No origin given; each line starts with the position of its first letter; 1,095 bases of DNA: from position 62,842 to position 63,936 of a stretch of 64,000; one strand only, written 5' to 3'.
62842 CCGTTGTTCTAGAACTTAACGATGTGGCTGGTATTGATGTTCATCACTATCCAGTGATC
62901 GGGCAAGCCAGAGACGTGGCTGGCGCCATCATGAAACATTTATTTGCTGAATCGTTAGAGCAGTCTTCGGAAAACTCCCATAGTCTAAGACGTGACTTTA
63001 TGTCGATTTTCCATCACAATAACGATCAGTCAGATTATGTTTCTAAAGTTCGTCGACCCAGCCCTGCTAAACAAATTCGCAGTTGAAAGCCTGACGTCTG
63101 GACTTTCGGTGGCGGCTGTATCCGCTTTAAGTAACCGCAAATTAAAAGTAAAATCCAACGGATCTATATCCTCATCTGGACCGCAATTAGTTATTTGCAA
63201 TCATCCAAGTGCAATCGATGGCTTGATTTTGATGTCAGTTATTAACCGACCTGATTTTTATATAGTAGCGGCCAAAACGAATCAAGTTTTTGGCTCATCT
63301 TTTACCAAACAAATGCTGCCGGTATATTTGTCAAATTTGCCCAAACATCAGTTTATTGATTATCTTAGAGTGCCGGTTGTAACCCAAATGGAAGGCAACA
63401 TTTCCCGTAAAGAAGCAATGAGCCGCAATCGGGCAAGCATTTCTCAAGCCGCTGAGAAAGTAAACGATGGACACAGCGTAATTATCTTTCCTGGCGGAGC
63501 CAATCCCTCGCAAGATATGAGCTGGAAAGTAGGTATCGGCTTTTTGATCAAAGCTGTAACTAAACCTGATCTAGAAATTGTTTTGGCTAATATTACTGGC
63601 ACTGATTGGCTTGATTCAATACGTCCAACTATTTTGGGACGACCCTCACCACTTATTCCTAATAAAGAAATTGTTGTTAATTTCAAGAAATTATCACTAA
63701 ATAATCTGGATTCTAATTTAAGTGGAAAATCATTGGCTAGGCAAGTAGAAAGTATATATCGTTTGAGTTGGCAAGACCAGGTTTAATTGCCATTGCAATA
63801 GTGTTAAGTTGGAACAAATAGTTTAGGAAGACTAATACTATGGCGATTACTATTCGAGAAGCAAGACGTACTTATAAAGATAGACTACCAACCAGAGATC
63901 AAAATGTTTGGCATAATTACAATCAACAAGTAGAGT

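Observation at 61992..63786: Stand-alone CphA-type ATP-grasp ligase overlapping a PlsC-family acyltransferase: candidate amino-acid/peptide-lipid or cyanophycin-like system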

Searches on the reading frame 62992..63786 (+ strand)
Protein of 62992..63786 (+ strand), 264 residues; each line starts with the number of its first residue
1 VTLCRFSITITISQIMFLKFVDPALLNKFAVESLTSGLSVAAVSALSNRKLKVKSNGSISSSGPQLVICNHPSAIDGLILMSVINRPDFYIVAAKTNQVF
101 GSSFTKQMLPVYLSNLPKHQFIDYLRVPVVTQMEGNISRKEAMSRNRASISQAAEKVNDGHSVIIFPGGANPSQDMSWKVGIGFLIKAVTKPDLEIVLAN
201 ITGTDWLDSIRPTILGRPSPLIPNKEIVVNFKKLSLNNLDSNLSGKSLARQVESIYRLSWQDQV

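Call 3: search_protein_families(library=pfam, proteins=[window:62992-63786:+], max_evalue=0.01)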
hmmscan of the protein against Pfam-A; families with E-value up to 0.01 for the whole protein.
window:62992-63786:+ (264 aa): 1 family
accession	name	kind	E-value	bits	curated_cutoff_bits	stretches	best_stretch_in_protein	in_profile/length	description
PF01553.26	Acyltransferase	-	2e-09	37.8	23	1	52-188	3-121/132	Acyltransferase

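Call 4: search_protein_families(library=ncbifam, proteins=[window:62992-63786:+], max_evalue=0.01)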
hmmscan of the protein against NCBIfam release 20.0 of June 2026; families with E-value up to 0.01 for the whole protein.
window:62992-63786:+ (264 aa): 6 families
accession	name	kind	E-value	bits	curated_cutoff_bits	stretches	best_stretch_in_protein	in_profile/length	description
TIGR00530.1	AGP_acyltrn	subfamily_domain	1.7e-06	27.8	102.95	1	53-107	6-57/130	1-acylglycerol-3-phosphate O-acyltransferase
NF052615.1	orn_lipid_OlsF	equivalog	4.9e-05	22.1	620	1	51-111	68-130/570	bifunctional ornithine lipid synthase OlsF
NF006386.0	PRK08633.1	equivalog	0.00031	18.6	1221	1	46-160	424-543/1147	acyl-[ACP]--phospholipid O-acyltransferase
NF010621.0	PRK14014.1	domain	0.00042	19.5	186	1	40-86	64-110/301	acetyltransferase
NF058536.1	LPAAT_acyl_YihG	equivalog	0.0018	17.6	260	1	38-86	57-105/290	1-acylglycerol-3-phosphate O-acyltransferase, YihG family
NF052553.1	LyOrLpactfOlsABRUA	equivalog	0.0083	15.3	300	0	51-85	53-87/263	lyso-ornithine lipid O-acyltransferase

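Call 18: find_homologous_proteins(query=window:63037-63786:+, max_evalue=0.001)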
Query window:63037-63786:+ (249 aa): 2 proteins with E <= 0.001 among 651 candidates.
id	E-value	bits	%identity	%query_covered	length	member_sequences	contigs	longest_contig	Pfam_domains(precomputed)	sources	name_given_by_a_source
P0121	6.9e-152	521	96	100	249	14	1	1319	PF01553.27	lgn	-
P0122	1.9e-122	425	76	100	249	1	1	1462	PF01553.27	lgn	-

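Call 20: find_related_loci(query=A3, collection=metagenome_contigs, flank=6000)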
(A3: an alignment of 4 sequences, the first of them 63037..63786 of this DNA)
Query A3 (249 aa) in metagenome_contigs; peptide patterns used: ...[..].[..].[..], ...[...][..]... (x = any residue, [..] = any of these).
231 stretches matched a pattern; 3 encode a relative of the query (tblastn E <= 1e-3); 3 distinct loci.
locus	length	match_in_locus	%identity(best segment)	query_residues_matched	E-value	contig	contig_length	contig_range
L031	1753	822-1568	97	1-249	3e-178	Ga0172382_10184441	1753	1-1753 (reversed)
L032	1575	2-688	95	21-249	3e-162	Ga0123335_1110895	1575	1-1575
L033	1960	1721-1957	46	1-79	3e-19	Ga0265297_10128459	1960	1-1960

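Call 24: find_encoding_contigs(protein=P0122, flank=5000, max_places=3)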
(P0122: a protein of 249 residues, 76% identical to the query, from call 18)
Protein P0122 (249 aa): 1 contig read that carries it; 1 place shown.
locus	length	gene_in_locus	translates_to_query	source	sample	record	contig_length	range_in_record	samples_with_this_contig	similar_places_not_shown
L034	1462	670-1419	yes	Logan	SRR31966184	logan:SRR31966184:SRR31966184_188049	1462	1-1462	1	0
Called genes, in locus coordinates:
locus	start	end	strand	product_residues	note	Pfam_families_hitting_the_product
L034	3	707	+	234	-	?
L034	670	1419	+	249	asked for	PF01553:Acyltransferase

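Call 28: find_homologous_proteins(query=A3, max_evalue=0.001)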
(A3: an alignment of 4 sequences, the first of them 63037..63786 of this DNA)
Query A3 (4 sequences) (249 aa, profile of the alignment): 4 proteins with E <= 0.001 among 5811 candidates.
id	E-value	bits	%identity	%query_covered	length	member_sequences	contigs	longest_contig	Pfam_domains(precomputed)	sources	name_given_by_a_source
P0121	1.0e-148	511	96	100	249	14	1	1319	PF01553.27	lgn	-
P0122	1.4e-144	498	76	100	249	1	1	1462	PF01553.27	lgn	-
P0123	6.5e-134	463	50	100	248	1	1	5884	PF01553.27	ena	-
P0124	1.2e-38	151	36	79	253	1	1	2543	PF01553.27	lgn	-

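Call 29: find_encoding_contigs(protein=P0124, flank=5000, max_places=3)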
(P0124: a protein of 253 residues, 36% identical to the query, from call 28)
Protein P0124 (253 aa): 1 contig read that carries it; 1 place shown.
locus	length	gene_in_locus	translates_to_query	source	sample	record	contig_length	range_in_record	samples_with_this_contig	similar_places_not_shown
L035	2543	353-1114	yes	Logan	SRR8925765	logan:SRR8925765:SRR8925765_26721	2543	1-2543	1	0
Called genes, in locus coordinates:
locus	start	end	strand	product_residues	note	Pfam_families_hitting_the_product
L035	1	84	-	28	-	?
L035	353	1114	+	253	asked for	PF01553:Acyltransferase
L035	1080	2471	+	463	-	PF03952:Enolase_N, PF07476:MAAL_C (faint), PF00113:Enolase_C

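Call 38: search_solved_structures(query=window:63037-63786:+, max_evalue=1, show_alignments=2)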
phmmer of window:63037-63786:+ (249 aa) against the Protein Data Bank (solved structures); distinct sequences matched with E-value up to 1: 1.
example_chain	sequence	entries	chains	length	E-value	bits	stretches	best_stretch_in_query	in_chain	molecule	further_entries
9d80_D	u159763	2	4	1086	0.024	17.3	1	102-192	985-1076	Tail fiber protein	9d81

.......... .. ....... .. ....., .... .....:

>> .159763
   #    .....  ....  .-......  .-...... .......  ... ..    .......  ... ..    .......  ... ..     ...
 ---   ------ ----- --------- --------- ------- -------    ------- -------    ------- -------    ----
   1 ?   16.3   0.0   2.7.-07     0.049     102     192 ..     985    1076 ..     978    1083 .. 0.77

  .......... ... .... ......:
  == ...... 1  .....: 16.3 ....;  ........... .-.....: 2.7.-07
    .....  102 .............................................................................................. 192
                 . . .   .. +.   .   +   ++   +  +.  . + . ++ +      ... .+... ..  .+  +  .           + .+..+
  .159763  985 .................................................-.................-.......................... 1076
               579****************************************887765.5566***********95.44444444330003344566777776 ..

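Call 44: search_protein_representatives(protein=window:63037-63786:+)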
Query: 249 residues. Proteins with E-value up to 0.001 (for the whole library): 277; up to 1e-10: 97; up to 1e-30: 9. The best 150 are listed.
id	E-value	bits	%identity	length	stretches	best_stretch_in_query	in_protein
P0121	2.2e-152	521.3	96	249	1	1-249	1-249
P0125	3.5e-39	151.0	36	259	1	5-242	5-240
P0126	1.6e-38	148.8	39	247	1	1-200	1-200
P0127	1.6e-34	135.7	42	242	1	28-199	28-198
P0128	1.7e-32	129.1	39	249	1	37-242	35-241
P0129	1.4e-31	126.0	33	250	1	5-245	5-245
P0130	2.6e-31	125.2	34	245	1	7-243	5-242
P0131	4.4e-31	124.5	34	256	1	6-242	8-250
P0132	6.7e-31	123.8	33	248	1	1-245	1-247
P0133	2.6e-30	121.9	35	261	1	10-243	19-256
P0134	4.6e-29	117.8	32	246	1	5-221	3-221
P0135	6.2e-29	117.4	33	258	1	3-244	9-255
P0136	1.2e-28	116.5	33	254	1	5-242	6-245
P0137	1.7e-28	115.9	37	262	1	20-197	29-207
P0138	2.2e-28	115.6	36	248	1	26-215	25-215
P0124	3.7e-28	114.9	36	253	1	1-197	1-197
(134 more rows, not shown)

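Call 46: find_encoding_contigs(protein=P0125, flank=5000, max_places=2)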
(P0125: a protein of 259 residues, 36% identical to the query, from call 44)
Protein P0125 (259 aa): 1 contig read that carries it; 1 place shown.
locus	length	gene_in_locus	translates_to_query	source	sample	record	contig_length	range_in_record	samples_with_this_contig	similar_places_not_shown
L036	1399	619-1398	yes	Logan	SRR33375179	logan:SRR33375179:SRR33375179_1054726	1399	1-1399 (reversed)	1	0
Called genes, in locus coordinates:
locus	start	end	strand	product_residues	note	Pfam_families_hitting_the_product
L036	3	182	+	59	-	?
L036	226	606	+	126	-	PF00072:Response_reg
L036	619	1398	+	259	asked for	PF01553:Acyltransferase (faint)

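Call 47: find_encoding_contigs(protein=P0126, flank=5000, max_places=2)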
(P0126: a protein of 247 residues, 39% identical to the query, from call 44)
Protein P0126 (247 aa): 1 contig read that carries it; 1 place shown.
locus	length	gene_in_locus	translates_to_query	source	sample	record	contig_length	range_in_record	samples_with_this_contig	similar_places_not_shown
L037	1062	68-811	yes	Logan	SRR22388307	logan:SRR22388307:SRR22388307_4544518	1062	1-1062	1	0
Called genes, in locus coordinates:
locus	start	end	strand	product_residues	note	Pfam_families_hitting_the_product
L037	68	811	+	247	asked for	PF01553:Acyltransferase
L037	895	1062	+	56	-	?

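Call 50: find_encoding_contigs(protein=P0127, flank=5000, max_places=2)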
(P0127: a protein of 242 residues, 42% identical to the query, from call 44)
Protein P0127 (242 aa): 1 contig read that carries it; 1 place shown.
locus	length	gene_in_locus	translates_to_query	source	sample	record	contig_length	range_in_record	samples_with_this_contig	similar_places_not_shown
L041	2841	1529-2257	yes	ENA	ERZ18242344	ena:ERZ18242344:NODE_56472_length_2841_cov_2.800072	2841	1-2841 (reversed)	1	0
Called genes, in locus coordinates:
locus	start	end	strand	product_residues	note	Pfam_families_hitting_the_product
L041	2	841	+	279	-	?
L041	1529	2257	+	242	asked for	PF01553:Acyltransferase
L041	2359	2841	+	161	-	?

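Call 56: search_protein_families(library=pfam, proteins=[L041:2-841:+], max_evalue=0.01)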
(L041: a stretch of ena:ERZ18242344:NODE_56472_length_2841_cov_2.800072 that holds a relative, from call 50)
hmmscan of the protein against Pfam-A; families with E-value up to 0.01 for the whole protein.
L041:2-841:+ (279 aa): 2 families
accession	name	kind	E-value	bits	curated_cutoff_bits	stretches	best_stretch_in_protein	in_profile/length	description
PF11799.13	IMS_C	-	3.7e-12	47.1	20.7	1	116-218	2-103/109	impB/mucB/samB family C-terminal domain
PF21999.2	IMS_HHH_1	-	1.7e-05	25.6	27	1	54-100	5-51/53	DNA polymerase-iota, thumb domain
